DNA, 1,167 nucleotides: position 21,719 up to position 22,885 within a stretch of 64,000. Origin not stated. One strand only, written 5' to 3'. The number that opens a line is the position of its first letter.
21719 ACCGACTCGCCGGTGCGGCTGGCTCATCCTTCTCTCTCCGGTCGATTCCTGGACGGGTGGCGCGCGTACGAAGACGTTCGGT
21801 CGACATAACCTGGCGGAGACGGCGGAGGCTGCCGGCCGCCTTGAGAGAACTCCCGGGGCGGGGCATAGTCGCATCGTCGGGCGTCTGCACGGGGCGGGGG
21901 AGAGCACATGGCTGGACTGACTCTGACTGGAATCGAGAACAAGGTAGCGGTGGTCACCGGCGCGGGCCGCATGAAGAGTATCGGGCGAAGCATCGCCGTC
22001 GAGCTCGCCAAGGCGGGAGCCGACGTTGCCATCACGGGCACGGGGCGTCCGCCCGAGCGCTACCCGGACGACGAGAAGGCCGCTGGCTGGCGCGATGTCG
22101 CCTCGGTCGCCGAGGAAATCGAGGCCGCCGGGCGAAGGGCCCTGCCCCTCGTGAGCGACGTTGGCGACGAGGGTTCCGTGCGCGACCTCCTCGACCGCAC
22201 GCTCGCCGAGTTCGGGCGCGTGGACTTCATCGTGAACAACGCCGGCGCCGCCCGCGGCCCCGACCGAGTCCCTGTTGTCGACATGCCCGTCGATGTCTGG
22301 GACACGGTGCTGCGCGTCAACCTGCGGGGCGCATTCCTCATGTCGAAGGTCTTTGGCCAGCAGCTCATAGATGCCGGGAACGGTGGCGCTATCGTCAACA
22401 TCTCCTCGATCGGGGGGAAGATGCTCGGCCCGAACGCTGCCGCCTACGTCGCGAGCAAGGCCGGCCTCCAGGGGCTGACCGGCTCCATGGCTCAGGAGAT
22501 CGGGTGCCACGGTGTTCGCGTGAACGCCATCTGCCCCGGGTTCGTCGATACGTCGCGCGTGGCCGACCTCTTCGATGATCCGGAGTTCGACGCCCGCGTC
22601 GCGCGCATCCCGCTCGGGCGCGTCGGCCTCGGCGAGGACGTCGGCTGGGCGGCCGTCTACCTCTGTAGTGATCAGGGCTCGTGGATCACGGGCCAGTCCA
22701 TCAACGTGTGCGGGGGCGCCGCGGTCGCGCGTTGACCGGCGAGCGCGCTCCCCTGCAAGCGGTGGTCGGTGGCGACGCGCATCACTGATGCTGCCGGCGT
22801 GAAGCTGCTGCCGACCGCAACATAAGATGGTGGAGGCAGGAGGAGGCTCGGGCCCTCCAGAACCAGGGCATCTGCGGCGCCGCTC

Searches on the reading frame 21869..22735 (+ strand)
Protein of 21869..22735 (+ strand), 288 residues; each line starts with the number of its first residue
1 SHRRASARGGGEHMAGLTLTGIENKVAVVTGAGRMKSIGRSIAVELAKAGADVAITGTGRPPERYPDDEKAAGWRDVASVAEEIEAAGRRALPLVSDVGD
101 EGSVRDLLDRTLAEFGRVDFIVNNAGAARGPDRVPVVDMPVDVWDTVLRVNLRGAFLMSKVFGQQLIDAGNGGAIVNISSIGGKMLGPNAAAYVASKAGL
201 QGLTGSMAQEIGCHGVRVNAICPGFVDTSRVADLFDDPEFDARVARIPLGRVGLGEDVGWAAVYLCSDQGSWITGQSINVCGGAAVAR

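Call 42: search_protein_families(library=pfam, proteins=[window:21869-22735:+], max_evalue=0.001)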
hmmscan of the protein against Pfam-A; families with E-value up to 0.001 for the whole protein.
window:21869-22735:+ (288 aa): 4 families
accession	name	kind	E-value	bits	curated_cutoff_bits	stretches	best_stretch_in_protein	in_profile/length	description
PF13561.12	adh_short_C2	-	4.2e-58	197.1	27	1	31-284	1-235/236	Enoyl-(Acyl carrier protein) reductase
PF00106.31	adh_short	-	9.9e-47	159.4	26.6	1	25-237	1-193/195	short chain dehydrogenase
PF08659.16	KR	-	1e-09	39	22.6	1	29-216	5-171/180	KR domain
PF23441.1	SDR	-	1.9e-08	34.4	27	1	94-284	66-255/258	SDR-like rossmann domain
